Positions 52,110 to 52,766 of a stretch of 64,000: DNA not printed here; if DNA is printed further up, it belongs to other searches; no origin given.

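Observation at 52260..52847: AT-rich orphan ORF (119 aa, TTG start) between the glyS terminator and IS150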

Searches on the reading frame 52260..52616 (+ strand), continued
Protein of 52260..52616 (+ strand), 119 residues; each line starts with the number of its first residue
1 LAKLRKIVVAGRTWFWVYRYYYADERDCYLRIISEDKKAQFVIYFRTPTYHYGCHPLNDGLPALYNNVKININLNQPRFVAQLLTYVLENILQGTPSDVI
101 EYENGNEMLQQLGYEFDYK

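Call 62: search_dna_similar(query=window:52260-52616:+, collection=phages, mode=protein, max_evalue=0.001, max_rows=15)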
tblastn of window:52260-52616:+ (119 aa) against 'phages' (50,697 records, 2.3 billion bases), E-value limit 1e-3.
No match.

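Call 68: search_protein_families(library=ncbifam, alignment_id=A3, max_evalue=0.1)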
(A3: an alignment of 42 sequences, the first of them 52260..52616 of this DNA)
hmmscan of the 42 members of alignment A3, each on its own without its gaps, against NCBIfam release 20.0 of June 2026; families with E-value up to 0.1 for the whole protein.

A. member 1, window:52260-52616:+ (119 aa): 0 families

B. families by the number of members that match (of 42 scanned): 6 families
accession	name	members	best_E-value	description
NF005797.0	PRK07638.1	1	0.027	acyl-CoA synthetase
NF006671.0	PRK09219.1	1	0.052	xanthine phosphoribosyltransferase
NF008284.0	PRK11062.1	1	0.062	transcriptional activator NhaR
NF042908.1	FMD_DH_FwdD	1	0.063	tungsten-dependent formylmethanofuran dehydrogenase subunit FwdD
NF009627.0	PRK13149.1-1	1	0.065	H/ACA RNA-protein complex component Gar1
NF033436.3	SpoVM_broad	1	0.077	stage V sporulation protein SpoVM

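Call 69: fold_search(model_id=the predicted structure, library=viral)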
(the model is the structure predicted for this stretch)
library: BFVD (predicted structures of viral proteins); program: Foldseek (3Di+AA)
matches with E <= 10: 864; with E <= 0.001: 0
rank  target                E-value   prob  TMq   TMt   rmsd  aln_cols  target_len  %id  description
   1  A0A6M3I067            1.1e-02  0.89  0.36  0.35   8.0       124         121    7  (no name in the UniProt tables at hand)
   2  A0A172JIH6            7.7e-02  0.33  0.29  0.33  12.6       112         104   14  Uncharacterized protein [Bacillus phage AR9]
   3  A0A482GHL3            9.3e-02  0.95  0.33  0.25   3.0        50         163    8  Uncharacterized protein [Escherichia phage vB_EcoM_Goslar]
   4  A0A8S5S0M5            1.0e-01  0.11  0.20  0.20  18.0       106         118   16  Uncharacterized protein [Podoviridae sp. ct8Lf7]
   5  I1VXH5                1.3e-01  0.11  0.22  0.06  15.6       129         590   10  (no name in the UniProt tables at hand)
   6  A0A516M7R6            1.6e-01  0.25  0.21  0.36   4.7        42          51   24  (no name in the UniProt tables at hand)
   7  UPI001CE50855         1.8e-01  0.14  0.19  0.13   9.4        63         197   17  (no name look-up for this kind of identifier)
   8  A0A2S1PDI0            1.9e-01  0.41  0.39  0.43   7.5       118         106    7  Uncharacterized protein [Pseudomonas phage 22PfluR64PP]
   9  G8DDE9                1.9e-01  0.16  0.28  0.20  10.2       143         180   14  (no name in the UniProt tables at hand)
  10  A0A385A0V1            2.0e-01  0.09  0.19  0.06  11.3       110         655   14  (no name in the UniProt tables at hand)
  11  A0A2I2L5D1            2.1e-01  0.08  0.19  0.09  15.1       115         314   14  RNA polymerase subunit 5 RPB5 [Orpheovirus IHUMI-LCC2]
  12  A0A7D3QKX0            2.1e-01  0.06  0.18  0.09  16.1       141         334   12  (no name in the UniProt tables at hand)
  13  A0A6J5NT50            2.4e-01  0.15  0.24  0.28  11.3       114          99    7  Uncharacterized protein [uncultured Caudovirales phage]
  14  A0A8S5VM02            2.6e-01  0.23  0.25  0.25  10.9        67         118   18  (no name in the UniProt tables at hand)
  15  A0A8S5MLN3            2.6e-01  0.16  0.30  0.22  12.7       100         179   12  Uncharacterized protein [Podoviridae sp. ctlpi2]
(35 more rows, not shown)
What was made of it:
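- On Phage or plasmid cargo gene: BFVD fold search gave nothing at E <= 1e-3 (call 69).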

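Call 72: find_related_loci(query=A5, collection=viral_contigs, flank=6000)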
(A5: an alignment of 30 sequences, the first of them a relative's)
Query A5 (141 aa) in viral_contigs; peptide patterns used: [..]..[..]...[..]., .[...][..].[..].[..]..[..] (x = any residue, [..] = any of these).
28 stretches matched a pattern, but none encodes a relative of the query by tblastn (E <= 1e-3).
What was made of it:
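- On Phage or plasmid cargo gene: A scan of IMG/VR with family patterns gave no relative (call 72).
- Tried and rejected: IMG/VR gave nothing (call 72).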

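Call 73: find_related_loci(query=A5, collection=metagenome_contigs, flank=5000)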
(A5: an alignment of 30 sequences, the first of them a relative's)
Query A5 (141 aa) in metagenome_contigs; peptide patterns used: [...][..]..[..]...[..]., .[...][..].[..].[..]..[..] (x = any residue, [..] = any of these).
390 stretches matched a pattern; 28 encode a relative of the query (tblastn E <= 1e-3); 28 distinct loci.
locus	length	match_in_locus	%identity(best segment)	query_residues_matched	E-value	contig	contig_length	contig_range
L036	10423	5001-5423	99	1-141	3e-95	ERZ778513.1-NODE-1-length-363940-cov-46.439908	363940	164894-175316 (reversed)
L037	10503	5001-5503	90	1-137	4e-86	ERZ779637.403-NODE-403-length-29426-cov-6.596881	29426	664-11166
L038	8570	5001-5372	90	1-124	6e-76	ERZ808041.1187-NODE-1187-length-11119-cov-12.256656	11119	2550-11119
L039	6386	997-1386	76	1-130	2e-70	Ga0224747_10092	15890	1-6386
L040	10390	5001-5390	76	1-130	2e-70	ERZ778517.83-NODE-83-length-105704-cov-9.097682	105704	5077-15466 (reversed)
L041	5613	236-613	80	1-126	4e-69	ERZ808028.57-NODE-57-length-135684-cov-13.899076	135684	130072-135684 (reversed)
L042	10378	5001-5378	79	1-126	1e-68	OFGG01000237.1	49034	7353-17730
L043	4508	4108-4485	79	1-126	2e-68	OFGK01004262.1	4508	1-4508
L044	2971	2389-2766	79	1-126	1e-68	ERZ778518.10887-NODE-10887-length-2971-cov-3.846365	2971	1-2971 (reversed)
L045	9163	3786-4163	79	1-126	2e-68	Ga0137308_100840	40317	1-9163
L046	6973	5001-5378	79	1-126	3e-68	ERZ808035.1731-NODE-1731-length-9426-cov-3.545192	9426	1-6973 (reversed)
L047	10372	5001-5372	81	1-124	5e-68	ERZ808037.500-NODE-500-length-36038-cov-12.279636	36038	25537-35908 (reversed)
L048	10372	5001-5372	80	1-124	6e-67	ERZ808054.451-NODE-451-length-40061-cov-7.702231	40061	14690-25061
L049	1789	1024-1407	70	3-130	6e-64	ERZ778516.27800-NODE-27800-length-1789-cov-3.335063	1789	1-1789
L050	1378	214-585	67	2-125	2e-59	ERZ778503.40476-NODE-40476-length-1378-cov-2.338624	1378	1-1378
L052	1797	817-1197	62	3-129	2e-56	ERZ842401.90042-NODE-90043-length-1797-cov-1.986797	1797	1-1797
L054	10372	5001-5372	69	2-125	1e-56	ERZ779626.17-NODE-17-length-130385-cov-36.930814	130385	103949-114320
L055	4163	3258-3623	61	3-124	1e-52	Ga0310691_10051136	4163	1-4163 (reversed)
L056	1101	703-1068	62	3-124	4e-55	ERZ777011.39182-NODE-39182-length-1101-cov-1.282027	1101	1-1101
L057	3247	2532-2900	56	3-125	1e-47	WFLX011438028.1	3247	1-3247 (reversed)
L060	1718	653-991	32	6-121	1e-11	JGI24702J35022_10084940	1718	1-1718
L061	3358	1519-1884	30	6-130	1e-10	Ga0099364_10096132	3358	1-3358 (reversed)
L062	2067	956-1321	28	6-130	6e-10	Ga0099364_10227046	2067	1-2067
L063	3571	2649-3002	30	6-126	5e-9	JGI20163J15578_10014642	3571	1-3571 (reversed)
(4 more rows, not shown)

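Call 77: search_protein_families(library=pfam, alignment_id=A6, max_evalue=0.001)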
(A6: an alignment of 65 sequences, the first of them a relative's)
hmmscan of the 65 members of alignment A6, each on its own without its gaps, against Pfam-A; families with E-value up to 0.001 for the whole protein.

A. member 1, L036:5436-5954:+ (173 aa): 1 family
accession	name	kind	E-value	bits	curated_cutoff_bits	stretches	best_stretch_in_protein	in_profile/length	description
PF01661.27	Macro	-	9.3e-49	164.7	22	1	19-131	1-118/118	Macro domain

B. families by the number of members that match (of 65 scanned): 27 families (the first 25 are shown)
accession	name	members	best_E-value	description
PF01661.27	Macro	5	4.4e-49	Macro domain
PF04754.18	Transposase_31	3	5.5e-31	Putative transposase, YhgA-like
PF01966.28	HD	3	1.9e-12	HD domain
PF08668.18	HDOD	3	9.7e-05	HDOD domain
PF14025.11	DUF4241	2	3.5e-47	Protein of unknown function (DUF4241)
PF08238.18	Sel1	2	3.7e-30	Sel1 repeat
PF24024.1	DUF7336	2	0.00025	Domain of unknown function (DUF7336)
PF02614.20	UxaC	1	1.1e-34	Glucuronate isomerase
PF07931.18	CPT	1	2e-26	Chloramphenicol phosphotransferase-like protein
PF00005.33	ABC_tran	1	2.9e-22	ABC transporter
PF14300.12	DMP19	1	8.4e-18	DMP19-like protein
PF13612.12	DDE_Tnp_1_3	1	1.5e-14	Transposase DDE domain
PF20456.3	DUF6709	1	8.6e-14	Family of unknown function (DUF6709)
PF00149.33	Metallophos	1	4.5e-13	Calcineurin-like phosphoesterase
PF13671.12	AAA_33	1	7e-10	AAA domain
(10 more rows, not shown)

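Call 78: search_protein_families(library=pfam, proteins=[L040:3654-4934:+, L042:4572-4934:+, L042:3489-4544:+, L042:5890-6525:+, L052:15-437:+, L052:447-788:+, L052:1208-1549:+, L054:5372-5662:+, L054:4087-4590:+, L055:2504-3214:+], max_evalue=0.01)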
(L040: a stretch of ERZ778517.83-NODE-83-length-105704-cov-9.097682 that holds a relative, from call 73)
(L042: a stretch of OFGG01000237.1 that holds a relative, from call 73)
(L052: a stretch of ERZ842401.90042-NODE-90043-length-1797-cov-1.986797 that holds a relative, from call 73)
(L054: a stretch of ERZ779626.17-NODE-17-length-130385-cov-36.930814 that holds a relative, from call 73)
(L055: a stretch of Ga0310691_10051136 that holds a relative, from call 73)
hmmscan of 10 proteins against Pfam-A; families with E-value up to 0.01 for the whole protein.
L040:3654-4934:+ (427 aa): 2 families
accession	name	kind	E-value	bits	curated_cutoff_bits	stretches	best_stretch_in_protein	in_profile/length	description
PF14025.11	DUF4241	-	1.1e-46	159.8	27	1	236-419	1-189/189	Protein of unknown function (DUF4241)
PF08238.18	Sel1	-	3.7e-30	103.7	30.7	4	115-148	3-36/36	Sel1 repeat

L042:4572-4934:+ (121 aa): 0 families

L042:3489-4544:+ (352 aa): 1 family
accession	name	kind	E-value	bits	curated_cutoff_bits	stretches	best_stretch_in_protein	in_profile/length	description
PF04754.18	Transposase_31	-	7.7e-31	107.7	21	1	29-233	1-199/203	Putative transposase, YhgA-like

L042:5890-6525:+ (212 aa): 0 families

L052:15-437:+ (141 aa): 0 families

L052:447-788:+ (114 aa): 0 families

L052:1208-1549:+ (114 aa): 0 families

L054:5372-5662:+ (97 aa): 0 families

L054:4087-4590:+ (168 aa): 1 family
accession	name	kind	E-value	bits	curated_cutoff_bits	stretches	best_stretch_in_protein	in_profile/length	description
PF08958.15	DUF1871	-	0.0032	18.3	22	1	113-163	19-68/77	Domain of unknown function (DUF1871)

L055:2504-3214:+ (237 aa): 0 families
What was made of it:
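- A Sel1+DUF4241 gene lies directly upstream in L039/L040 (call 78).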

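Call 79: search_protein_families(library=pfam, proteins=[L056:154-672:+, L057:1658-2083:+, L057:2113-2502:+, L057:256-1623:+, L060:1093-1506:+, L063:1964-2563:+, L063:1418-1894:+, L039:1738-2478:+, L061:917-1237:-, L062:1518-2003:+], max_evalue=0.01)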
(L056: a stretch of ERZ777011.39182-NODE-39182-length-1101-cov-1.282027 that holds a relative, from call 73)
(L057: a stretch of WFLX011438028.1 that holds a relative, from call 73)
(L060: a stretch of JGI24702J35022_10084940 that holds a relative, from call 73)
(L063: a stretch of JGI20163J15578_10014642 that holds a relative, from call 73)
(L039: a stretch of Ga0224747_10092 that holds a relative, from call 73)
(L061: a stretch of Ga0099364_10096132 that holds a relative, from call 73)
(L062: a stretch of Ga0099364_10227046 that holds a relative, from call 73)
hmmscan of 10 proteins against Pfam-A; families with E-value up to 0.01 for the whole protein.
L056:154-672:+ (173 aa): 6 families
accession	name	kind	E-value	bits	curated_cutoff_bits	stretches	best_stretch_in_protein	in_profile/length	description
PF07931.18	CPT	-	2e-26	93.3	22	1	8-169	1-168/172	Chloramphenicol phosphotransferase-like protein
PF13671.12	AAA_33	-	7e-10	39.8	27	1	11-141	2-133/143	AAA domain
PF13238.12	AAA_18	-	7.3e-07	30.1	29.4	1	11-130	1-112/128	AAA domain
PF13207.12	AAA_17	-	0.0013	19.4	27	1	15-133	2-126/136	AAA domain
PF01583.26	APS_kinase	-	0.0021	18.5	21.1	0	7-126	1-118/152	Adenylylsulphate kinase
PF01712.25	dNK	-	0.0094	16.2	27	0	12-159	2-128/203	Deoxynucleoside kinase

L057:1658-2083:+ (142 aa): 0 families

L057:2113-2502:+ (130 aa): 1 family
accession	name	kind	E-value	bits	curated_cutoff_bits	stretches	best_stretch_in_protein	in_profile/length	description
PF00383.29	dCMP_cyt_deam_1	-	3.9e-09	36.7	25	1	14-99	11-93/102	Cytidine and deoxycytidylate deaminase zinc-binding region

L057:256-1623:+ (456 aa): 3 families
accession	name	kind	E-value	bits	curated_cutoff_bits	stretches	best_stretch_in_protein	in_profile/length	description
PF04055.27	Radical_SAM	-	4.4e-15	56.7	29.5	1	100-244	2-138/166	Radical SAM superfamily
PF13353.11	Fer4_12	-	2.3e-11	44.6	22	1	100-217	10-118/137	4Fe-4S single cluster domain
PF13186.11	SPASM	-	3.5e-07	30.8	21.5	1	344-404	1-67/67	Iron-sulfur cluster-binding domain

L060:1093-1506:+ (138 aa): 1 family
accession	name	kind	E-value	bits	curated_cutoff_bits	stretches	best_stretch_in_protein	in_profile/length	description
PF12158.14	DUF3592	-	1.8e-07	32.2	25.3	1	37-102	1-81/84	Domain of unknown function (DUF3592)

L063:1964-2563:+ (200 aa): 1 family
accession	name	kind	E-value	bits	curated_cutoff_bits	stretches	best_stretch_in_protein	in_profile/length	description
PF05076.18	SUFU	-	1.7e-08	35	25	1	47-194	3-172/172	Suppressor of fused protein (SUFU)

L063:1418-1894:+ (159 aa): 0 families

L039:1738-2478:+ (247 aa): 0 families

L061:917-1237:- (107 aa): 0 families

L062:1518-2003:+ (162 aa): 1 family
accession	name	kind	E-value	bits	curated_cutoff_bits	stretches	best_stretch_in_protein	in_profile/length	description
PF14300.12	DMP19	-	8.4e-18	65.4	25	1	43-154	2-112/112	DMP19-like protein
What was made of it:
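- A SUFU-domain gene lies directly upstream in L063, and a DMP19-like gene directly downstream in L062 (call 79).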

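Call 83: list_cluster_members(proteins=[P0006, P0011, P0016, P0023, P0028, P0032, P0033, P0019, P0021, P0029])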
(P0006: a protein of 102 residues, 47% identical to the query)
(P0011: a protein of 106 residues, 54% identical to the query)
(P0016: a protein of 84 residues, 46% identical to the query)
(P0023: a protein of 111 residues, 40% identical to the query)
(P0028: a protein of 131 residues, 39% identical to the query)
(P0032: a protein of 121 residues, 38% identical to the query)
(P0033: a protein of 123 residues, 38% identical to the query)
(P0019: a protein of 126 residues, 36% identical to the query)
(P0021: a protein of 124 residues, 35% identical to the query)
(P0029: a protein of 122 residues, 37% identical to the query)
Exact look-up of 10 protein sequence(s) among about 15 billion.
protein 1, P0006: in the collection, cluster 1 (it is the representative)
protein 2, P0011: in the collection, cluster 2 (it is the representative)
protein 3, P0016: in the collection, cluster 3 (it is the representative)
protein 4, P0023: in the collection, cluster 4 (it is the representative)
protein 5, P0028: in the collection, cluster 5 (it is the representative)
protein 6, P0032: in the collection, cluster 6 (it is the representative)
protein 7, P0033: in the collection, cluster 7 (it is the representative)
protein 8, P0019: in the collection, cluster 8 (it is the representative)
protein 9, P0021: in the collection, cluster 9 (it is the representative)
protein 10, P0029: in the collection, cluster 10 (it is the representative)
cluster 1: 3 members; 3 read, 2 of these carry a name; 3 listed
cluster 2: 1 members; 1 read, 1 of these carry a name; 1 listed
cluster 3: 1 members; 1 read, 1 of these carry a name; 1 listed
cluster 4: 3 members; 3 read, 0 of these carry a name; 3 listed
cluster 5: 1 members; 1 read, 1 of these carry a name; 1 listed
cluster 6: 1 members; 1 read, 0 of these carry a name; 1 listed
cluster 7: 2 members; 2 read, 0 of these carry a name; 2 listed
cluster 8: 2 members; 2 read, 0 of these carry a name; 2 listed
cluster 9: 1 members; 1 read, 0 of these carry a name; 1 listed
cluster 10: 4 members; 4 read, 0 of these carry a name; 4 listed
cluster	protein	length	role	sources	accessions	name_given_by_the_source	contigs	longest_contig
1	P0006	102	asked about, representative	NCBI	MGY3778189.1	hypothetical protein ACWOAV_05735 [Isobaculum melis]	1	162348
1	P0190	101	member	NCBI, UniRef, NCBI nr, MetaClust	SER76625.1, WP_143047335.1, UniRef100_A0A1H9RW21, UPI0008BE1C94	hypothetical protein [Isobaculum melis] | Uncharacterized protein n=1 Tax=Isobaculum melis TaxID=142588 RepID=A0A1H9RW21_9LACT | status=active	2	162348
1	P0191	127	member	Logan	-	-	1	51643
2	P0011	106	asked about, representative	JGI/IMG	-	hypothetical protein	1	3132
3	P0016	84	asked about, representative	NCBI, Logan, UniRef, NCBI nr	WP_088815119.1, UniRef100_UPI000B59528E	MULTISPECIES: hypothetical protein [Listeria] | hypothetical protein n=1 Tax=Listeria TaxID=1637 RepID=UPI000B59528E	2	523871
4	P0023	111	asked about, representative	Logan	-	-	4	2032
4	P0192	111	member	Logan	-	-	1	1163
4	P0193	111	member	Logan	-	-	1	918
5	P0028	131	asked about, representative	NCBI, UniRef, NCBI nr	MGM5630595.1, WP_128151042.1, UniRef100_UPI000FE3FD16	hypothetical protein O2K51_06785 [Apibacter raozihei] | hypothetical protein n=1 Tax=Apibacter raozihei TaxID=2500547 RepID=UPI000FE3FD16 | hypothetical protein [Apibacter raozihei]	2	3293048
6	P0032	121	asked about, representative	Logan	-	-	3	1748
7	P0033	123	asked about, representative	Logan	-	-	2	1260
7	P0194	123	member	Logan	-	-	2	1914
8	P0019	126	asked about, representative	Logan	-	-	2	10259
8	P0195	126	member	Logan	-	-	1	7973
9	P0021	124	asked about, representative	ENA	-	-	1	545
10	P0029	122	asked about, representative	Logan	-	-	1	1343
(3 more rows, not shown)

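Call 87: search_solved_structures(query=A5, max_evalue=10)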
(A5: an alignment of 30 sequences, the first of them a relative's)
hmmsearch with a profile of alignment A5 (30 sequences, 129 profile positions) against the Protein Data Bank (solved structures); distinct sequences matched with E-value up to 10: 2.
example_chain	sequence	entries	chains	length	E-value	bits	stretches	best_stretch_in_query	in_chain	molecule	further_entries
3kz5_E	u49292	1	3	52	0.15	15.1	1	63-95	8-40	Protein sopB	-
3mky_B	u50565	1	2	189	1.8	11.6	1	65-95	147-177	Protein sopB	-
